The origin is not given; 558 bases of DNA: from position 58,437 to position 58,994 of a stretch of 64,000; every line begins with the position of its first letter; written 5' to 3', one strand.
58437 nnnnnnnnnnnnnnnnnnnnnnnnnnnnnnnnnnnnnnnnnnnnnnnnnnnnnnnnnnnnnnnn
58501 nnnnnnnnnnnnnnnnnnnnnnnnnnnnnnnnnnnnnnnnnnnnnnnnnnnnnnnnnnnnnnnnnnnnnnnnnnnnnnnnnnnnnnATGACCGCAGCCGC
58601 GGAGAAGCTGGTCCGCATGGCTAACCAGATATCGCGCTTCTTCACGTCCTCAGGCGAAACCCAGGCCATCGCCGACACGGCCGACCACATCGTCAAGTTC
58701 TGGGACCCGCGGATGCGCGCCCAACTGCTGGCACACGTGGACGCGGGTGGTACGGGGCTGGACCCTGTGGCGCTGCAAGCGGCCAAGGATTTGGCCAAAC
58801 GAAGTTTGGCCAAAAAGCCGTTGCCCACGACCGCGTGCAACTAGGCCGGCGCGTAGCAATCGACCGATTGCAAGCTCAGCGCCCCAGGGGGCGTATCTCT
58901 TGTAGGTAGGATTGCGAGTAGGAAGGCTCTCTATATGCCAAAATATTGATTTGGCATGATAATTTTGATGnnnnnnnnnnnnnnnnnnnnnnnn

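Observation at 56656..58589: Degenerate NADH-dehydrogenase-like/SelD-like fusion gene abutting a divergent fdsD-like gene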

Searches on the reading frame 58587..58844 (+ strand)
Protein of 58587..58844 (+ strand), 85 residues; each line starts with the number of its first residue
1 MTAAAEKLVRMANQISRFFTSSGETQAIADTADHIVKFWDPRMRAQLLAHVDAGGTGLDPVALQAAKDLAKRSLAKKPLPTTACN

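Call 20: find_homologous_proteins(query=window:58587-58844:+, max_evalue=0.00001)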
Query window:58587-58844:+ (85 aa): 918 proteins with E <= 0.00001 among 931 candidates; the best 120 are listed.
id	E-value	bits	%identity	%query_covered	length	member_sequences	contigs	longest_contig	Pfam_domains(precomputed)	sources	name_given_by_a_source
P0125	5.1e-48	178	100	100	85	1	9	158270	PF11390.14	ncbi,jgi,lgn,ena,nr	ncbi:MAG: formate dehydrogenase subunit delta [Alphaproteobacteria bacterium]|nr:formate dehydrogena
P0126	4.6e-23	98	69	80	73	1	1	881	PF11390.14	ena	-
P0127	5.8e-23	98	67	85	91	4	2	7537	PF11390.14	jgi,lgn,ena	-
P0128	1.0e-22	97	67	88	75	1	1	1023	PF11390.14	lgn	-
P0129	2.5e-22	96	68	81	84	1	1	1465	PF11390.14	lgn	-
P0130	2.1e-21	93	60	94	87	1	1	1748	PF11390.14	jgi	jgi:formate dehydrogenase subunit delta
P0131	2.1e-21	93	66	76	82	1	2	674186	PF11390.14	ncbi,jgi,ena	-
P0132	2.2e-21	93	66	76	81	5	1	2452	PF11390.14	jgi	jgi:formate dehydrogenase subunit delta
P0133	2.3e-21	93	66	86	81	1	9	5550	PF11390.14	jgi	jgi:formate dehydrogenase subunit delta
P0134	2.9e-21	93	68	76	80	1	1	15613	PF11390.14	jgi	jgi:formate dehydrogenase subunit delta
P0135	3.0e-21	93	64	79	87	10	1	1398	PF11390.14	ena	-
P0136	3.1e-21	93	62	86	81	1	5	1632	PF11390.14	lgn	-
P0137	3.1e-21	93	62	86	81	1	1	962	PF11390.14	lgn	-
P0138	3.4e-21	92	66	86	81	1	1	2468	PF11390.14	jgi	jgi:formate dehydrogenase subunit delta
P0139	3.4e-21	92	62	84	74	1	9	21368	PF11390.14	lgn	-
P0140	3.6e-21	92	62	84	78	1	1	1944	PF11390.14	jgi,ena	-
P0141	3.7e-21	92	66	86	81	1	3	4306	PF11390.14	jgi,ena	jgi:formate dehydrogenase subunit delta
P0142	3.7e-21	92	66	86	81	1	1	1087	PF11390.14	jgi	jgi:formate dehydrogenase subunit delta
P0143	4.7e-21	92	61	82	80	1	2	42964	PF11390.14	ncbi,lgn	-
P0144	5.3e-21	92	56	93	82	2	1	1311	PF11390.14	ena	-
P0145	5.5e-21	92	66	75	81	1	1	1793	PF11390.14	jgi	jgi:formate dehydrogenase subunit delta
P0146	7.8e-21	91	61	82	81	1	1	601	PF11390.14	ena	-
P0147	8.9e-21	91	69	75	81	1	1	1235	PF11390.14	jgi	jgi:formate dehydrogenase subunit delta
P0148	8.9e-21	91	64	86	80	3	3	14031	PF11390.14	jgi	jgi:formate dehydrogenase subunit delta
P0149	9.1e-21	91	64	85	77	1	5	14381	PF11390.14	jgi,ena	jgi:formate dehydrogenase subunit delta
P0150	9.9e-21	91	66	86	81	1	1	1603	PF11390.14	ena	-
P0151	1.0e-20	91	66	86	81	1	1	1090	PF11390.14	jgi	jgi:formate dehydrogenase subunit delta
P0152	1.1e-20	91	63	75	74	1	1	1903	PF11390.14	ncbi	-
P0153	1.2e-20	91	69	75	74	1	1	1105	PF11390.14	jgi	jgi:formate dehydrogenase subunit delta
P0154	1.3e-20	91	61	82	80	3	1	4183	PF11390.14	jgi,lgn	jgi:formate dehydrogenase subunit delta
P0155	1.4e-20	91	64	86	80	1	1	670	PF11390.14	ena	-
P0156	1.7e-20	90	67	78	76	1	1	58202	PF11390.14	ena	-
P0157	1.9e-20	90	65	76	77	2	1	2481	PF11390.14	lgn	-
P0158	1.9e-20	90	64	75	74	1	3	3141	PF11390.14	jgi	jgi:formate dehydrogenase subunit delta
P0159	2.1e-20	90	68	76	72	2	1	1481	PF11390.14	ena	-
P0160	2.1e-20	90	65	76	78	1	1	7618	PF11390.14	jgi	jgi:formate dehydrogenase subunit delta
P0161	2.2e-20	90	60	94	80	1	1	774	PF11390.14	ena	-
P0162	2.2e-20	90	69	75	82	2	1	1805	PF11390.14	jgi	-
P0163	2.3e-20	90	67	75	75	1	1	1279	PF11390.14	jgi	jgi:formate dehydrogenase subunit delta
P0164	2.6e-20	90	64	75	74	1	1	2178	PF11390.14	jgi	jgi:formate dehydrogenase subunit delta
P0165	2.6e-20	90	65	80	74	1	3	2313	PF11390.14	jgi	jgi:formate dehydrogenase subunit delta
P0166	2.8e-20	90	64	85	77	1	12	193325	PF11390.14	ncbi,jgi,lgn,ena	ncbi:MAG: formate dehydrogenase subunit delta [Xanthobacteraceae bacterium]|jgi:formate dehydrogenas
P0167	2.8e-20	90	60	80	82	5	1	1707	PF11390.14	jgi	jgi:formate dehydrogenase subunit delta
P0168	2.9e-20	90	66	75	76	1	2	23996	PF11390.14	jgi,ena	jgi:formate dehydrogenase subunit delta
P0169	2.9e-20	89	61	82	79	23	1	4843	PF11390.14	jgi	-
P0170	3.0e-20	89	69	76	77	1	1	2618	PF11390.14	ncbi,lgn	-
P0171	3.0e-20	89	65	76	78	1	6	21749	PF11390.14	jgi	jgi:formate dehydrogenase subunit delta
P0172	3.0e-20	89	65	78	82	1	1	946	PF11390.14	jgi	jgi:formate dehydrogenase subunit delta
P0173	3.0e-20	89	63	84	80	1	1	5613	PF11390.14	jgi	jgi:formate dehydrogenase subunit delta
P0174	3.1e-20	89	64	86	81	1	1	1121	PF11390.14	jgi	jgi:formate dehydrogenase subunit delta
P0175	3.2e-20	89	64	86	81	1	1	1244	PF11390.14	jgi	jgi:formate dehydrogenase subunit delta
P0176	3.2e-20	89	64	85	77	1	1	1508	PF11390.14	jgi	jgi:formate dehydrogenase subunit delta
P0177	3.4e-20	89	63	80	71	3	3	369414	PF11390.14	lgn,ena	-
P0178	3.6e-20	89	67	75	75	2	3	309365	PF11390.14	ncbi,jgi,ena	jgi:formate dehydrogenase subunit delta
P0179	3.8e-20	89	61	84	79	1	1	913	PF11390.14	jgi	jgi:formate dehydrogenase subunit delta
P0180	4.0e-20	89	67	75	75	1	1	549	PF11390.14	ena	-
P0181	4.3e-20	89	66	79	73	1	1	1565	PF11390.14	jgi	jgi:formate dehydrogenase subunit delta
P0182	4.5e-20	89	67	75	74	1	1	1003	PF11390.14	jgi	jgi:formate dehydrogenase subunit delta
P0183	4.9e-20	89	62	86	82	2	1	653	PF11390.14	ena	-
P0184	4.9e-20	89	65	76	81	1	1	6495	PF11390.14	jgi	jgi:formate dehydrogenase subunit delta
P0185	5.0e-20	89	66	86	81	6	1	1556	PF11390.14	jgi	jgi:formate dehydrogenase subunit delta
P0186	5.1e-20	89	65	81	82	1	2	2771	PF11390.14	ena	-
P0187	5.1e-20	89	64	81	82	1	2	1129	PF11390.14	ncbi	-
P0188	5.2e-20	89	66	76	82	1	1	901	PF11390.14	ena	-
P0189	5.4e-20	89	64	86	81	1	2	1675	PF11390.14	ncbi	-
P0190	5.8e-20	89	66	75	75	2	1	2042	PF11390.14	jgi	-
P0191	6.0e-20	89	64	75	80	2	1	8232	PF11390.14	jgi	jgi:formate dehydrogenase subunit delta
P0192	6.1e-20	88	55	81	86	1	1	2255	PF11390.14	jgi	jgi:formate dehydrogenase subunit delta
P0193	6.2e-20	88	58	91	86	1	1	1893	PF11390.14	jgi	jgi:formate dehydrogenase subunit delta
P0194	6.3e-20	88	70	75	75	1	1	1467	PF11390.14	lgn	-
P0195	6.5e-20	88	63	76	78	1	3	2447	PF11390.14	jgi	jgi:formate dehydrogenase subunit delta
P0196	6.6e-20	88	64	78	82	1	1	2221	PF11390.14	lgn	-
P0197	6.9e-20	88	63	76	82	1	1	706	PF11390.14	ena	-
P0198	7.2e-20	88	66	76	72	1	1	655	PF11390.14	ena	-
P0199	7.5e-20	88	64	75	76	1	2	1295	PF11390.14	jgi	jgi:formate dehydrogenase subunit delta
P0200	7.6e-20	88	64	85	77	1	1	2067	PF11390.14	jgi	jgi:formate dehydrogenase subunit delta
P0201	7.7e-20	88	64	75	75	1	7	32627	PF11390.14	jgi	jgi:formate dehydrogenase subunit delta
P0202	7.8e-20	88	64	75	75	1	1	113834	PF11390.14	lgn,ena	-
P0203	7.9e-20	88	64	75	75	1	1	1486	PF11390.14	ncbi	-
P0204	8.1e-20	88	64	75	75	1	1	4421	PF11390.14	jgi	jgi:formate dehydrogenase subunit delta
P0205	8.2e-20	88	65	76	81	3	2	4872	PF11390.14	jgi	jgi:formate dehydrogenase subunit delta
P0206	8.2e-20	88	65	76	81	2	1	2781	PF11390.14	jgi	-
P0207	8.3e-20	88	64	75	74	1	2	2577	PF11390.14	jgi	jgi:formate dehydrogenase subunit delta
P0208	8.5e-20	88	60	85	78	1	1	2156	PF11390.14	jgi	jgi:formate dehydrogenase subunit delta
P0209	9.4e-20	88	65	74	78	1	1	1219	PF11390.14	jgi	jgi:formate dehydrogenase subunit delta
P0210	9.7e-20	88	63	82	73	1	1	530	PF11390.14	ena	-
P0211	9.9e-20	88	64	81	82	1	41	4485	PF11390.14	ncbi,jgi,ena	ncbi:MAG: formate dehydrogenase subunit delta [Xanthobacteraceae bacterium]|jgi:formate dehydrogenas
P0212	1.0e-19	88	66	76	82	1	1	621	PF11390.14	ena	-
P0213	1.0e-19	88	63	75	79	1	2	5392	PF11390.14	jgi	jgi:formate dehydrogenase subunit delta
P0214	1.0e-19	88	63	75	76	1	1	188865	PF11390.14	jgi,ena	jgi:formate dehydrogenase subunit delta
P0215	1.0e-19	88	58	87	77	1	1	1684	PF11390.14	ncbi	-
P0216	1.1e-19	88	64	75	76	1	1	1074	PF11390.14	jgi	jgi:formate dehydrogenase subunit delta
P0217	1.1e-19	88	59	86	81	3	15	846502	PF11390.14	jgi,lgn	jgi:formate dehydrogenase subunit delta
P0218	1.1e-19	88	63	75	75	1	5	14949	PF11390.14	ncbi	-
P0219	1.1e-19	88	66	75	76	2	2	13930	PF11390.14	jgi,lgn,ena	-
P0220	1.2e-19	88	66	76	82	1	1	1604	PF11390.14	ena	-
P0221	1.2e-19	88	66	75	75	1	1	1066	PF11390.14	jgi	-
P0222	1.2e-19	88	62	86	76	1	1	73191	PF11390.14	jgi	jgi:formate dehydrogenase subunit delta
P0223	1.3e-19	87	62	84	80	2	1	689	PF11390.14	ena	-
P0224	1.3e-19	87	65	78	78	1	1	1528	PF11390.14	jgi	jgi:formate dehydrogenase subunit delta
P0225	1.4e-19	87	60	82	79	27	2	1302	PF11390.14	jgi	jgi:formate dehydrogenase subunit delta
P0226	1.4e-19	87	62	81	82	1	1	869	PF11390.14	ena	-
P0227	1.4e-19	87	61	78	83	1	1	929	PF11390.14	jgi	jgi:formate dehydrogenase subunit delta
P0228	1.4e-19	87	57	91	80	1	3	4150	PF11390.14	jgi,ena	jgi:formate dehydrogenase subunit delta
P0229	1.4e-19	87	56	91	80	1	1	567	PF11390.14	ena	-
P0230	1.4e-19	87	64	75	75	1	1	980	PF11390.14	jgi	jgi:formate dehydrogenase subunit delta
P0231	1.4e-19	87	67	75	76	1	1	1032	PF11390.14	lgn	-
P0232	1.5e-19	87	62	76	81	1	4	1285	PF11390.14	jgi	jgi:formate dehydrogenase subunit delta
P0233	1.6e-19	87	56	89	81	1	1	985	PF11390.14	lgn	-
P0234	1.6e-19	87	66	75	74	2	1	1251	PF11390.14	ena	-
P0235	1.6e-19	87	63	76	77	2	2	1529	PF11390.14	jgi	jgi:formate dehydrogenase subunit delta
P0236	1.6e-19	87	64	75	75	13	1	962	PF11390.14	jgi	-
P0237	1.7e-19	87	64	75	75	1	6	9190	PF11390.14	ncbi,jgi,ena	jgi:formate dehydrogenase subunit delta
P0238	1.7e-19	87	68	69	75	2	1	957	PF11390.14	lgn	-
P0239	1.7e-19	87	61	79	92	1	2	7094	PF11390.14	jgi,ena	-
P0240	1.8e-19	87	65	78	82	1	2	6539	PF11390.14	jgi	jgi:formate dehydrogenase subunit delta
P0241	1.8e-19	87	58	93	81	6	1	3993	PF11390.14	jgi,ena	jgi:formate dehydrogenase subunit delta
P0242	1.9e-19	87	59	81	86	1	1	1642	PF11390.14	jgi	jgi:formate dehydrogenase subunit delta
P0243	2.0e-19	87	61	84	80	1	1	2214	PF11390.14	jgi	jgi:formate dehydrogenase subunit delta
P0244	2.0e-19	87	65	76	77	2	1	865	PF11390.14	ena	-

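Call 21: find_encoding_contigs(protein=P0125, flank=6000, max_places=10)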
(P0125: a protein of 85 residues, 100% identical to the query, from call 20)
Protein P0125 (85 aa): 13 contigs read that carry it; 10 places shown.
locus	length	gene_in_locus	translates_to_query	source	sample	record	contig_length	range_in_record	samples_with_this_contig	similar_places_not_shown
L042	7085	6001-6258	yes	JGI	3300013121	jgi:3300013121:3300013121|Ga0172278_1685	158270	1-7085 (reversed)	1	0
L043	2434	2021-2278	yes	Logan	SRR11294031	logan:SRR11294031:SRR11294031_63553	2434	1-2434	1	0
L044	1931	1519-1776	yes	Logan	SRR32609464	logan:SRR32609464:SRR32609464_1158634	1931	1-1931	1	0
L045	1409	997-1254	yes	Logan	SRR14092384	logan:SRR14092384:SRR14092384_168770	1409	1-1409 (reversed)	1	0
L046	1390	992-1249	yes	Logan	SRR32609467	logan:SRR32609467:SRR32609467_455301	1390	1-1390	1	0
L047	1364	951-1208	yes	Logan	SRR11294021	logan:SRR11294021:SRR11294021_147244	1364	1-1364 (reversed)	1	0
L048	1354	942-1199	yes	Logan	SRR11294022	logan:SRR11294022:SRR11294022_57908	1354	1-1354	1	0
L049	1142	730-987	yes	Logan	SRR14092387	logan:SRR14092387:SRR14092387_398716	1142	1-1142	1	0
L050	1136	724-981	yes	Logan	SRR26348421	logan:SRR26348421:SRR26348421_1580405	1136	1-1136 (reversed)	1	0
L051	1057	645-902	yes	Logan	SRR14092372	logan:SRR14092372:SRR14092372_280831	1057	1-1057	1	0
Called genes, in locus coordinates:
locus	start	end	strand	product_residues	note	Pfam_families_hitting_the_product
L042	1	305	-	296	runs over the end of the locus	PF00528:BPD_transp_1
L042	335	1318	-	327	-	PF01547:SBP_bac_1, PF13531:SBP_bac_11, PF13416:SBP_bac_8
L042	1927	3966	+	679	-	PF00724:Oxidored_FMN, PF07992:Pyr_redox_2, PF00070:Pyr_redox (weak), PF00890:FAD_binding_2, PF01266:DAO (weak), PF03486:HI0933_like (weak), PF07992:Pyr_redox_2, PF12831:FAD_oxidored, +2 more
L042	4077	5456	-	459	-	PF00586:AIRS, PF02769:AIRS_C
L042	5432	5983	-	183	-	-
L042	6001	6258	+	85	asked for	PF11390:FdsD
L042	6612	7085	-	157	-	?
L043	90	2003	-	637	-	PF07992:Pyr_redox_2, PF00586:AIRS, PF02769:AIRS_C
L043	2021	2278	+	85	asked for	PF11390:FdsD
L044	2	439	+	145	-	?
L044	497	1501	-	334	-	PF07992:Pyr_redox_2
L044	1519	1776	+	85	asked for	PF11390:FdsD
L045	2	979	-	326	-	?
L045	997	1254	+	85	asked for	PF11390:FdsD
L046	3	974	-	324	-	?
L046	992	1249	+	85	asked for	PF11390:FdsD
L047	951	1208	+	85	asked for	PF11390:FdsD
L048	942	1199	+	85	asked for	PF11390:FdsD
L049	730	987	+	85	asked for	PF11390:FdsD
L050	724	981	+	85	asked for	PF11390:FdsD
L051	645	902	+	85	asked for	PF11390:FdsD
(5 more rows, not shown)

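Call 30: find_encoding_contigs(protein=P0131, flank=10000, max_places=2)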
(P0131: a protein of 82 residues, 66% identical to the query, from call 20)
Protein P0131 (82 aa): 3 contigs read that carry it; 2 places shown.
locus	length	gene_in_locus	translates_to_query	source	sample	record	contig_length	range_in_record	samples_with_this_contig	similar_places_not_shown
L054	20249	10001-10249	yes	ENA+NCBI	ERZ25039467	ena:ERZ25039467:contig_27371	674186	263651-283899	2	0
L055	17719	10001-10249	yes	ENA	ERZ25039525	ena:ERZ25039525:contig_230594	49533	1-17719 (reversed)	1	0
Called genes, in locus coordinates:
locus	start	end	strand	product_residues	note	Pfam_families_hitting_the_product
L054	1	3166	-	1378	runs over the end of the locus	-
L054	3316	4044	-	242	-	PF00293:NUDIX (faint)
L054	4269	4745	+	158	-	PF01257:2Fe-2S_thioredx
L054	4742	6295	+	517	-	PF01512:Complex1_51K, PF10589:NADH_4Fe-4S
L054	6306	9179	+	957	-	PF13510:Fer2_4, PF12838:Fer4_7, PF13187:Fer4_9 (weak), PF14697:Fer4_21 (weak), PF22117:Fer4_Nqo3, PF04879:Molybdop_Fe4S4, PF00384:Molybdopterin, PF01568:Molydop_binding, +1 more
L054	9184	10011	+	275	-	PF02634:FdhD-NarQ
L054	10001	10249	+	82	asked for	PF11390:FdsD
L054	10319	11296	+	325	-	PF00126:HTH_1, PF03466:LysR_substrate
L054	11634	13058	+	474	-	PF07690:MFS_1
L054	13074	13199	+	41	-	-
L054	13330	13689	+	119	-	-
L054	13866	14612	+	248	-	PF00378:ECH_1, PF16113:ECH_2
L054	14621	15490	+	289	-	PF00106:adh_short, PF13561:adh_short_C2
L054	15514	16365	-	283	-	PF00005:ABC_tran, PF13304:AAA_21 (faint)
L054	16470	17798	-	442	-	PF13458:Peripla_BP_6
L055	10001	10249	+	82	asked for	PF11390:FdsD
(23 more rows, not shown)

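Call 34: find_encoding_contigs(protein=P0127, flank=8000, max_places=2)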
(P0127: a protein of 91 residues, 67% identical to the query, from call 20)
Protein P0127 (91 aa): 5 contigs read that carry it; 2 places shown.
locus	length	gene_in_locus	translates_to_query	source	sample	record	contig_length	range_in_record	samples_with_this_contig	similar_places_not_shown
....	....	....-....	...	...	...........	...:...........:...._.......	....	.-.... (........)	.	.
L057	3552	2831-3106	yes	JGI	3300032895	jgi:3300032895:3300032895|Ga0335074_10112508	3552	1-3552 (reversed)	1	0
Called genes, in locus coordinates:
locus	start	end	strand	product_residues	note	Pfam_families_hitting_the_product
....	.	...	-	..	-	?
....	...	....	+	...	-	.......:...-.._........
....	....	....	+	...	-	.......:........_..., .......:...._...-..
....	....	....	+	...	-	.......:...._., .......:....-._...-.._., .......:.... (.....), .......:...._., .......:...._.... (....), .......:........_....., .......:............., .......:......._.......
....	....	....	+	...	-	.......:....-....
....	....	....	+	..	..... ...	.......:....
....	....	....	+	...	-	?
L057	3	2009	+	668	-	?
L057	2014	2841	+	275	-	PF02634:FdhD-NarQ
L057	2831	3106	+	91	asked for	PF11390:FdsD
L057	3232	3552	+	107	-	?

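Call 41: find_encoding_contigs(protein=P0134, flank=8000, max_places=1)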
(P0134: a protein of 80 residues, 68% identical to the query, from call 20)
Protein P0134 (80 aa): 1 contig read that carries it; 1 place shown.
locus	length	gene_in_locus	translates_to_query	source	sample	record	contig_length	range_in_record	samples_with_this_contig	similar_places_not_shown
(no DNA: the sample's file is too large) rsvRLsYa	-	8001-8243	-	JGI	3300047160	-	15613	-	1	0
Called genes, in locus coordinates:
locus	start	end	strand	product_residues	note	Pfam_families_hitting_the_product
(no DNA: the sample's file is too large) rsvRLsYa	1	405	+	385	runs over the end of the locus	PF24827:AstE_AspA_cat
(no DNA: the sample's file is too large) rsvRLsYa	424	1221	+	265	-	PF00378:ECH_1, PF16113:ECH_2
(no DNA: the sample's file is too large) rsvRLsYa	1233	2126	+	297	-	PF00126:HTH_1, PF03466:LysR_substrate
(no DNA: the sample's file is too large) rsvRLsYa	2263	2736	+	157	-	PF01257:2Fe-2S_thioredx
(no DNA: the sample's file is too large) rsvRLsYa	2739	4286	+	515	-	PF01512:Complex1_51K, PF10589:NADH_4Fe-4S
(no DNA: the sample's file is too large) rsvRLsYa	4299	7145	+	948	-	PF13510:Fer2_4, PF10588:NADH-G_4Fe-4S_3, PF12838:Fer4_7 (weak), PF22117:Fer4_Nqo3 (weak), PF04879:Molybdop_Fe4S4, PF00384:Molybdopterin, PF01568:Molydop_binding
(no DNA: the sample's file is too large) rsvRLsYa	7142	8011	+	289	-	PF02634:FdhD-NarQ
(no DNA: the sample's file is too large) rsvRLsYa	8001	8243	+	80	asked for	PF11390:FdsD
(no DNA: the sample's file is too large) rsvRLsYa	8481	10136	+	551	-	PF07690:MFS_1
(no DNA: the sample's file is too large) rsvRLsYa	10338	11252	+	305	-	?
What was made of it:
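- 58587..58844 (+): Orphan fdsD (formate dehydrogenase delta subunit) without fdsG, fdsB, fdsA or an intact fdsC. All annotated relatives sit in fdsG-B-A-C-D operons (calls 30, 34, 41).
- On FdsD (PF11390), delta subunit of NAD-dependent formate dehydrogenase: Relatives have the full operon (calls 30, 34, 41).
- Canonical fdsGBACD in all three annotated relatives (calls 30, 34, 41).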

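Call 42: find_related_loci(query=window:58587-58844:+, collection=metagenome_contigs, flank=10000)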
Query window:58587-58844:+ (85 aa) in metagenome_contigs; peptide patterns used: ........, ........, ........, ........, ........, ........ (x = any residue, [..] = any of these).
600 stretches matched a pattern (row limit reached: there are more); 84 encode a relative of the query (tblastn E <= 1e-3); the best 80 are kept; 80 distinct loci.
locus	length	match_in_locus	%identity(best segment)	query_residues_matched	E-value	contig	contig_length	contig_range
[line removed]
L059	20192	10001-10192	59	2-65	2e-21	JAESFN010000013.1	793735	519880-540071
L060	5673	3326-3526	55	5-71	4e-21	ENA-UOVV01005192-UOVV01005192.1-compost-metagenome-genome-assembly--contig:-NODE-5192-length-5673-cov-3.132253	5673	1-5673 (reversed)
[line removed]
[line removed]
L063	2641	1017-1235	51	6-78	5e-20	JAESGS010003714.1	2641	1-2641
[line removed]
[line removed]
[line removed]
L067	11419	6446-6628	54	6-66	3e-19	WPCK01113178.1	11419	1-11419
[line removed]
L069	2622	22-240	51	5-80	5e-19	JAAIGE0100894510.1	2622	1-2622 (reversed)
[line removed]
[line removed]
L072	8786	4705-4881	59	5-62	6e-18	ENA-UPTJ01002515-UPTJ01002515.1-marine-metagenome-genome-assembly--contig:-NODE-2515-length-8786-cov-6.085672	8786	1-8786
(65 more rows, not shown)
